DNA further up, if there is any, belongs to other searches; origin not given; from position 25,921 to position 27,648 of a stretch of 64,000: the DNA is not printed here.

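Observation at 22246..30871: Vibrio TonB2/Ttp-like seven-gene energy-transduction cluster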

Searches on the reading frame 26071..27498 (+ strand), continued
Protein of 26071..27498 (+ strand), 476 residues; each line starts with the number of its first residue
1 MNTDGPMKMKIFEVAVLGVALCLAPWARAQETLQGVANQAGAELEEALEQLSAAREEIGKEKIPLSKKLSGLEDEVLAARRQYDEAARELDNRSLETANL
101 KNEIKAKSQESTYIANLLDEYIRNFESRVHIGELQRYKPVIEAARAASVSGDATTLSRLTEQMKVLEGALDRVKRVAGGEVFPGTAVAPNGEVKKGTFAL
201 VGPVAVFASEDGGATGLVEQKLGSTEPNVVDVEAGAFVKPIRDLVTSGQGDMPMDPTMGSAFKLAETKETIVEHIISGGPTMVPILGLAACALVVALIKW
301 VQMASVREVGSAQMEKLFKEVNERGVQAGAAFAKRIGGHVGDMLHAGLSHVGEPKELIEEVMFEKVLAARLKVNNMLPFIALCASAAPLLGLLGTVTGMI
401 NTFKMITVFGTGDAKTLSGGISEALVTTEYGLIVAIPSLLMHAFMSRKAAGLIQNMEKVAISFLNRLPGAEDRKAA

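Call 34: find_related_loci(query=A1, collection=genome_contigs, flank=10000)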
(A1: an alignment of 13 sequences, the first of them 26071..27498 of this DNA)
Query A1 (476 aa) in genome_contigs; peptide patterns used: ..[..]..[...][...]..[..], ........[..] (x = any residue, [..] = any of these).
600 stretches matched a pattern (row limit reached: there are more); 591 encode a relative of the query (tblastn E <= 1e-3); the best 80 are kept; 80 distinct loci.
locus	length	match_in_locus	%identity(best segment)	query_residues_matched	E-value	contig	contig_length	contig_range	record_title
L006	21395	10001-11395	49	10-470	5e-136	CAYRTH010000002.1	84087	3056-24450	MAG TPA_asm: uncultured Phycisphaeraceae bacterium isolate SRP072547_co1_432 genome assembly, contig: NODE_175_length_84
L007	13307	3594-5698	49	33-476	4e-135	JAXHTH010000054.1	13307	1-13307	MAG: Planctomycetota bacterium isolate MAG19_tar_biofilm MAG19_54, whole genome shotgun sequence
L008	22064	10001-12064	47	9-467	2e-131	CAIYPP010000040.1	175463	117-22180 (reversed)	MAG: uncultured planctomycete isolate LaPlata-b_bin-0967 genome assembly, contig: bin-0967:040/160, whole genome shotgun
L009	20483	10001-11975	48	47-467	2e-125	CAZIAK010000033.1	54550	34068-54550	MAG TPA_asm: uncultured Phycisphaerales bacterium isolate binchicken_co46_894 genome assembly, contig: NODE_967_length_5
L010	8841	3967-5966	46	6-471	2e-123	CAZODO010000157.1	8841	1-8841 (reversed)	MAG TPA_asm: uncultured Verrucomicrobiota bacterium isolate binchicken_co66_256 genome assembly, contig: NODE_11740_leng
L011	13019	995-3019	46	43-471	2e-121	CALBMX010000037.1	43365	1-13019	MAG TPA_asm: uncultured bacterium isolate ERR2206780_bin.130_CONCOCT_v1.1_MAG genome assembly, contig: ERZ890250.322, wh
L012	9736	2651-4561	45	9-467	3e-117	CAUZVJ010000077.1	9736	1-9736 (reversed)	MAG: Verrucomicrobiae bacterium isolate CB6_Bottom.37 genome assembly, contig: Ga0310122_10003653, whole genome shotgun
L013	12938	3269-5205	44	6-468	4e-114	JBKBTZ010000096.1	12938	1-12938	MAG: Limisphaerales bacterium isolate 21I_069.bin.1 NODE_97_length_12938_cov_6.782910, whole genome shotgun sequence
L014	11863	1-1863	50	103-475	2e-113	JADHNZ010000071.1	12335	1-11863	MAG: Planctomycetota bacterium isolate BS301-5m-G81 BS301-5m-C6857, whole genome shotgun sequence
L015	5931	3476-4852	41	12-468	1e-112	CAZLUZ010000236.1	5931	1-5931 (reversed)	MAG TPA_asm: uncultured Akkermansia sp. isolate SRP128890_co1_262 genome assembly, contig: NODE_18023_length_5931_cov_6.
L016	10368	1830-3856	41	31-475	1e-110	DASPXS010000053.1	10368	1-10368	MAG TPA_asm: Haliangiales bacterium isolate SMAG_U11573 k141_1404629, whole genome shotgun sequence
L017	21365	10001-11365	47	17-467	4e-110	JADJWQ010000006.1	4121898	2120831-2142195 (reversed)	MAG: Planctomycetota bacterium isolate Kalu_18-Q3-R12-55_BAT3C.357 tig00100774-10-41172970, whole genome shotgun sequenc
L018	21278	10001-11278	43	40-467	9e-107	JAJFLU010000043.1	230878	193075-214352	MAG: Opitutales bacterium isolate OFTM35 OFTM35_42, whole genome shotgun sequence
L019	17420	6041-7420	42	9-469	2e-106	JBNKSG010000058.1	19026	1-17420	MAG: Opitutaceae bacterium isolate B1B2.bin.1.strict NODE_58_length_19026_cov_3.183334, whole genome shotgun sequence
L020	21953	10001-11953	41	7-465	1e-100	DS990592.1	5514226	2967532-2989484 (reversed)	Verrucomicrobiae bacterium DG1235 scf_1104243000192 genomic scaffold, whole genome shotgun sequence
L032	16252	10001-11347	33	3-448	3e-67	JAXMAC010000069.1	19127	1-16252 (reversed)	MAG: Candidatus Brocadiaceae bacterium isolate STL-AMX1 opera.44.fa-69, whole genome shotgun sequence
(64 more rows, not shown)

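Call 47: predict_structure(alignment_id=A2)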
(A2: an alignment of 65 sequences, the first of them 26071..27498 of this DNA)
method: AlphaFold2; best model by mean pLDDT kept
length: 476 residues; sequences in the alignment: 65
mean_pLDDT: 82.5   pTM: 0.49
mean pLDDT of the five models: 82.5, 81.9, 79.7, 79.0, 77.9
residues with pLDDT >= 90: 216; 70-90: 176; 50-70: 49; < 50: 35
segments of 3 or more residues with pLDDT < 50: 1-10, 20-26, 259-268, 473-476
pLDDT, mean of each block of 10 residues (from residue 1): 36 50 50 69 84 83 85 91 92 91 91 91 88 90 92 89 93 81 93 93 89 89 84 79 87 65 43 75 84 94 92 94 94 95 96 93 97 94 86 73 68 60 71 87 96 96 86 48
secondary structure, 60 per line:
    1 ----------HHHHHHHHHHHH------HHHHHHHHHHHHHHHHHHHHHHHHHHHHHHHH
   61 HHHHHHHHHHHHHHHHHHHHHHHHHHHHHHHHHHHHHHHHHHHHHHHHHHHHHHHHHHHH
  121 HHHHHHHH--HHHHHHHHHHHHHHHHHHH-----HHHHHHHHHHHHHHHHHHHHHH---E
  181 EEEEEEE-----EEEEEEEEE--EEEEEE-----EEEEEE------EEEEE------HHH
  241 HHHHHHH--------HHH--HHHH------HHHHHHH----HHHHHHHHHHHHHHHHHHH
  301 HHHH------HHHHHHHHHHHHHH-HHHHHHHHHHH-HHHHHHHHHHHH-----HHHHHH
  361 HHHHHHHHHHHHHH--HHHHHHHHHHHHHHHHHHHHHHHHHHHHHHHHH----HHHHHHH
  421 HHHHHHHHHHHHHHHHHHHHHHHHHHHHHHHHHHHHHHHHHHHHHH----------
elements in order: H11-22 H29-128 H131-149 H155-176 E180-187 E193-201 E204-209 E215-220 E227-231 H238-247 H261-264 H271-277 H282-304 H311-324 H326-336 H338-349 H355-374 H377-409 H414-466
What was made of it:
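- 26089..27501 (+): TtpC-like long ExbB/TolQ/MotA-family protein. It has a cleavable or anchoring N-terminal hydrophobic segment, a ~255-aa periplasmic domain (100-residue helix, helical bundle, small beta domain), then a complete 3-TM ExbB fold. AF2 model, pLDDT 82.5 (call 47).
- On Ttp-type (Vibrio TonB2/TonB3) Ton system: AF2 topology (call 47).
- Checked: The ~250-aa periplasmic extension is confirmed by the AlphaFold2 model (call 47).
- AF2 model of the long ExbB (call 47).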

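Call 49: get_annotated_region(hit=H3, flank=9000)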
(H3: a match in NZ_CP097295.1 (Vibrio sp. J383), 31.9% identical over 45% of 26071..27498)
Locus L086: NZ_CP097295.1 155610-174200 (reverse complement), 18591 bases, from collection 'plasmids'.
description: Vibrio sp. J383 plasmid p.J383, complete sequence
organism: Vibrio sp. J383 (NCBI taxid 2942997)
taxonomy: Bacteria; Pseudomonadota; Gammaproteobacteria; Vibrionales; Vibrionaceae; Vibrio; Vibrio sp. J383
host: -; source: Atlantic salmon,Tissue sample; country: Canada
typing (MOB-suite, as given by PLSDB): conjugative; relaxase MOBF; mating-pair formation MPF_F
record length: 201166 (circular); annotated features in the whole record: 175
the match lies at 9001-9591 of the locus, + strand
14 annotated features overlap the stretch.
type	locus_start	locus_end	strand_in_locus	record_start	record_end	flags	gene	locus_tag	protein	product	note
CDS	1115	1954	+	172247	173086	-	-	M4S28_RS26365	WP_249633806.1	hypothetical protein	-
CDS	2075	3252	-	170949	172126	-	-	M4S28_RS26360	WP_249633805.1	IS3 family transposase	-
CDS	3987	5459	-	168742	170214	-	ltrA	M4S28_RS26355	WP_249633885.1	group II intron reverse transcriptase/maturase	GO:0000373 - Group II intron splicing [Evidence IEA]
CDS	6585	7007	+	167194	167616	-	-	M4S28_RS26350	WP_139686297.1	hypothetical protein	-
CDS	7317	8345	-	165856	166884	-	-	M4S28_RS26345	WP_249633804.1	IS5 family transposase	-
CDS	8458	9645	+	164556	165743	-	-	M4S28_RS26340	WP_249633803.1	MotA/TolQ/ExbB proton channel family protein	-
CDS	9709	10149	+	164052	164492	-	-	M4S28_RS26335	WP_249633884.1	MotA/TolQ/ExbB proton channel family protein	-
CDS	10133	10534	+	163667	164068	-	-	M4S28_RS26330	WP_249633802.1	biopolymer transporter ExbD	GO:0055085 - transmembrane transport [Evidence IEA]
CDS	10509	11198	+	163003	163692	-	-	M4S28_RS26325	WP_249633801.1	energy transducer TonB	-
CDS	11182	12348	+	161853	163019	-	-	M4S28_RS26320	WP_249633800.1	hypothetical protein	-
CDS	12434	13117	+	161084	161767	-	-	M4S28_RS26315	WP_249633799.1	IS6 family transposase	-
CDS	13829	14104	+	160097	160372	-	-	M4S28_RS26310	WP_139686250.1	HU family DNA-binding protein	GO:0030261 - chromosome condensation [Evidence IEA]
CDS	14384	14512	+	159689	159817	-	-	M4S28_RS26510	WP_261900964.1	hypothetical protein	-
CDS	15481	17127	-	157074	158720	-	-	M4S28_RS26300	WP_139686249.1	methyl-accepting chemotaxis protein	GO:0007165 - signal transduction [Evidence IEA]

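Call 50: get_annotated_region(hit=H16, flank=9000)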
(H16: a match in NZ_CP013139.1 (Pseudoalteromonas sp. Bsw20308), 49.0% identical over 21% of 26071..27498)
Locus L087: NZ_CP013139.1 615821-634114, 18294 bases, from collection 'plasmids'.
description: Pseudoalteromonas sp. Bsw20308 plasmid pPBSW1, complete sequence
organism: Pseudoalteromonas sp. Bsw20308 (NCBI taxid 283699)
taxonomy: Bacteria; Pseudomonadota; Gammaproteobacteria; Alteromonadales; Pseudoalteromonadaceae; Pseudoalteromonas; Pseudoalteromonas sp. Bsw20308
host: -; source: seawater; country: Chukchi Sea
typing (MOB-suite, as given by PLSDB): non-mobilizable
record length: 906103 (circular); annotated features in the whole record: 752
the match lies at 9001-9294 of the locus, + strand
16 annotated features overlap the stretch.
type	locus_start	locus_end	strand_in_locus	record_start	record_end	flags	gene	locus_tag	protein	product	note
CDS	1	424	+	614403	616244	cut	-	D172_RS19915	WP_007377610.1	DUF885 domain-containing protein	-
CDS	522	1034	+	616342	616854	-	-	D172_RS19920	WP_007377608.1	YcgN family cysteine cluster protein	-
CDS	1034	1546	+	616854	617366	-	-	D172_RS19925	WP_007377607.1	RNA methyltransferase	-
CDS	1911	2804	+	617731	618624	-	-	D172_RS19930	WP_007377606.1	transporter substrate-binding domain-containing protein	-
CDS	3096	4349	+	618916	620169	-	-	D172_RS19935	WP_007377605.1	sugar MFS transporter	GO:0055085 - transmembrane transport [Evidence IEA]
CDS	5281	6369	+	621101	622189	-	-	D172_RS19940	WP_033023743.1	GGDEF domain-containing protein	-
CDS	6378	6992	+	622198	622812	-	-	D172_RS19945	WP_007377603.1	DsbA family protein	-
CDS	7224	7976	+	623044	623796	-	-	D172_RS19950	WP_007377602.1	DUF3450 domain-containing protein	-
CDS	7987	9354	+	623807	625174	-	-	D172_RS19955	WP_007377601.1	MotA/TolQ/ExbB proton channel family protein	GO:0015031 - protein transport [Evidence IEA]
CDS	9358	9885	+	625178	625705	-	-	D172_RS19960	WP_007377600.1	MotA/TolQ/ExbB proton channel family protein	-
CDS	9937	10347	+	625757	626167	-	-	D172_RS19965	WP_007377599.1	biopolymer transporter ExbD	-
CDS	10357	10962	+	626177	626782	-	-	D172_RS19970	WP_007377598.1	energy transducer TonB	-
CDS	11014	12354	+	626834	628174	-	-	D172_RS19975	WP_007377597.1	hypothetical protein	-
CDS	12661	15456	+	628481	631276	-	-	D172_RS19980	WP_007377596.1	hypothetical protein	-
CDS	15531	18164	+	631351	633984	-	-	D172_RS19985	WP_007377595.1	TonB-dependent receptor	-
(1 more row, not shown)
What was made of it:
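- The same genes occur in Pseudoalteromonas with beta-helix and TBDT downstream (call 50).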

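Call 58: search_protein_families(library=pfam, proteins=[P0039, P0046, L001:5032-6396:+, L002:6458-7819:+, L001:4264-5028:+, L087:12661-15453:+, L001:7971-9140:+], max_evalue=1)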
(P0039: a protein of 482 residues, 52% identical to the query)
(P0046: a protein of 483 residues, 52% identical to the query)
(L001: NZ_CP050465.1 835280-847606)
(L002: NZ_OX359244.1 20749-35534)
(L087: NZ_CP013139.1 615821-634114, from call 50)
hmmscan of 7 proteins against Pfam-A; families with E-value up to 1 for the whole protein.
P0039 (482 aa): 8 families
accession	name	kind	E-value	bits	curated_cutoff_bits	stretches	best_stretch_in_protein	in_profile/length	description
PF01618.21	MotA_ExbB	-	1.6e-31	109.1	22.9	1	329-447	5-126/127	MotA/TolQ/ExbB proton channel family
PF11932.13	DUF3450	-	1.1e-05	25.3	32.6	1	7-207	2-201/241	Protein of unknown function (DUF3450)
PF10241.14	KxDL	-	0.018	15.7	27.2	1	30-96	7-73/86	Uncharacterized conserved protein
PF13339.11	AATF-Che1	-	0.02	15.9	24.7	0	20-72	46-101/137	Apoptosis antagonizing transcription factor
PF07889.17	DUF1664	-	0.024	15.1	34.6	1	28-100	40-109/124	Protein of unknown function (DUF1664)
PF17078.10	SHE3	-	0.19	11.8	30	1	27-130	33-130/228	SWI5-dependent HO expression protein 3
PF11083.13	Relaxase_C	-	0.34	11.6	30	1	22-121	23-122/125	C-terminal helical hairpin domain from relaxase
PF10805.13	DUF2730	-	0.62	10.6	24.9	0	38-80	46-86/102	Protein of unknown function (DUF2730)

P0046 (483 aa): 13 families
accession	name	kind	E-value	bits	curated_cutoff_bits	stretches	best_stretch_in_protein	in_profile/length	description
PF01618.21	MotA_ExbB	-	9.2e-31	106.7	22.9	1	341-459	5-126/127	MotA/TolQ/ExbB proton channel family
PF11932.13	DUF3450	-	1e-05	25.5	32.6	1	17-129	3-111/241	Protein of unknown function (DUF3450)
PF15188.11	CCDC-167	-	0.014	16.1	27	1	68-123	3-54/84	Coiled-coil domain-containing protein 167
PF20277.3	CTD11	-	0.019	16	27.7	0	73-129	9-64/138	C-terminal domain 11 of the ABC-three component (ABC-3C) systems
PF04513.17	Baculo_PEP_C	-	0.071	13.6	38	1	44-103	16-98/140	Baculovirus polyhedron envelope protein, PEP, C terminus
PF10805.13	DUF2730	-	0.093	13.3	24.9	1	51-94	47-88/102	Protein of unknown function (DUF2730)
PF20149.4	DUF6532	-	0.12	12.7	24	1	48-122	37-96/194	Domain of unknown function (DUF6532)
PF17675.6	APG6_N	-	0.18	12.7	45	1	42-120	47-125/132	Apg6 coiled-coil region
PF00032.22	Cytochrom_B_C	-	0.21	12.3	20.7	1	287-321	34-68/102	Cytochrome b(C-terminal)/b6/petD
PF11559.13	ADIP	-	0.24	11.9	34.3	1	43-118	48-122/151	Afadin- and alpha -actinin-Binding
PF08286.16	Spc24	-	0.52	11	25.3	0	53-94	2-43/109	Spc24 subunit of Ndc80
PF11804.13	DUF3325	-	0.66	10.6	26.8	0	281-303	62-84/101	Protein of unknown function (DUF3325)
PF06386.16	GvpL_GvpF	-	0.67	10.4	23.6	0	41-162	100-221/245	Gas vesicle synthesis protein GvpL/GvpF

L001:5032-6396:+ (455 aa): 5 families
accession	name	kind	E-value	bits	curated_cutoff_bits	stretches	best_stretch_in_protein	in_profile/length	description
PF01618.21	MotA_ExbB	-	1.7e-30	105.8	22.9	1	307-425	5-126/127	MotA/TolQ/ExbB proton channel family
PF03929.21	PepSY_TM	-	0.0031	17.8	28.8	1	203-292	66-161/295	PepSY-associated TM region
PF15619.11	Lebercilin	-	0.036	14.1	34.3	1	26-127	74-179/193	Ciliary protein causing Leber congenital amaurosis disease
PF19794.4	DUF6278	-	0.24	11.5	26.4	0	38-92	10-63/145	Family of unknown function (DUF6278)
PF14362.11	DUF4407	-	0.69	9.6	31.3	1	26-98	109-173/297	Domain of unknown function (DUF4407)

L002:6458-7819:+ (454 aa): 3 families
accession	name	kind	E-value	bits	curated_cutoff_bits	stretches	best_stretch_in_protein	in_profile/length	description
PF01618.21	MotA_ExbB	-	9.4e-31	106.7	22.9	1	321-440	4-126/127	MotA/TolQ/ExbB proton channel family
PF11932.13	DUF3450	-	1.7e-07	31.3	32.6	1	11-208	3-191/241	Protein of unknown function (DUF3450)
PF16494.10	Na_Ca_ex_C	-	0.15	13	25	0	31-76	38-86/137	C-terminal extension of sodium/calcium exchanger domain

L001:4264-5028:+ (255 aa): 7 families
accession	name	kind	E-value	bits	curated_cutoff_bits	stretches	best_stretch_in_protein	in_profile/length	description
PF11932.13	DUF3450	-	3.1e-84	282.5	32.6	1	9-247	3-240/241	Protein of unknown function (DUF3450)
PF15011.11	CA109-like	-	0.0027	18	27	1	28-118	41-132/161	Ribosome biogenesis protein C1orf109-like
PF16326.10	ABC_tran_CTD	-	0.014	16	32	1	53-96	18-59/69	ABC transporter C-terminal domain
PF08614.16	ATG16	-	0.03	14.9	33.7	1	33-101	106-174/200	Autophagy protein 16 (ATG16)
PF22216.1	Sas-6_C_CC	-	0.12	13.1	27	1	44-76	11-43/57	Spindle assembly abnormal protein 6 homolog, C-terminal coiled coil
PF04859.17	DUF641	-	0.22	12.3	27.6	1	43-101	63-121/127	Plant protein of unknown function (DUF641)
PF14069.11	SpoVIF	-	0.41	10.8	27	0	15-50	18-53/72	Stage VI sporulation protein F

L087:12661-15453:+ (931 aa): 1 family
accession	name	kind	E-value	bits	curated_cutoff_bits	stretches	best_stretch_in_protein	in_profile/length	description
PF13229.12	Beta_helix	-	0.00027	21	25.9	1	298-399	45-124/158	Right handed beta helix region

L001:7971-9140:+ (390 aa): 20 families
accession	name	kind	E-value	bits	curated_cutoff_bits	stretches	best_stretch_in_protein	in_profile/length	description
PF14559.12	TPR_19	-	2.2e-11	44.4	25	1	315-368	1-57/68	Tetratricopeptide repeat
PF12895.13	ANAPC3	-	4e-11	43.5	27.2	2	306-360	25-80/82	Anaphase-promoting complex, cyclosome, subunit 3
PF07719.23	TPR_2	-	1.6e-10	40.7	27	2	307-330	3-26/34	Tetratricopeptide repeat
PF13428.12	TPR_14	-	6.5e-10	39.1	23.5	0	180-214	9-43/44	Tetratricopeptide repeat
PF13371.12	TPR_9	-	0.00022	21.6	35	1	179-230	3-53/73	Tetratricopeptide repeat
PF00515.34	TPR_1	-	0.00052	20.2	27.8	0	345-367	10-32/34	Tetratricopeptide repeat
PF13181.12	TPR_8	-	0.0011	19.4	25.7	1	306-332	2-28/34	Tetratricopeptide repeat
PF25064.1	ARM_TT21_5th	-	0.0012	19.6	27.8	1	103-161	4-62/117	TT21 fifth ARM repeats domain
PF03704.23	BTAD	-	0.012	16.4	22.1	1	178-229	68-119/146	Bacterial transcriptional activator domain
PF13432.12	TPR_16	-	0.013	16.3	32.7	0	68-124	3-55/65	Tetratricopeptide repeat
PF00441.29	Acyl-CoA_dh_1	-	0.062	13.9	22.4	1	218-257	77-116/150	Acyl-CoA dehydrogenase, C-terminal domain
PF23300.3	HEAT_Nup120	-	0.11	12.7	29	1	127-164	115-152/170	Nucleoporin Nup120, HEAT repeats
PF13174.12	TPR_6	-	0.13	13.4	26.3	0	182-203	10-31/33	Tetratricopeptide repeat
PF13525.12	YfiO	-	0.13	12.5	25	1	315-387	15-93/203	Outer membrane lipoprotein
PF00598.24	Flu_M1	-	0.15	12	23.4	1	28-83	89-143/157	Influenza Matrix protein (M1)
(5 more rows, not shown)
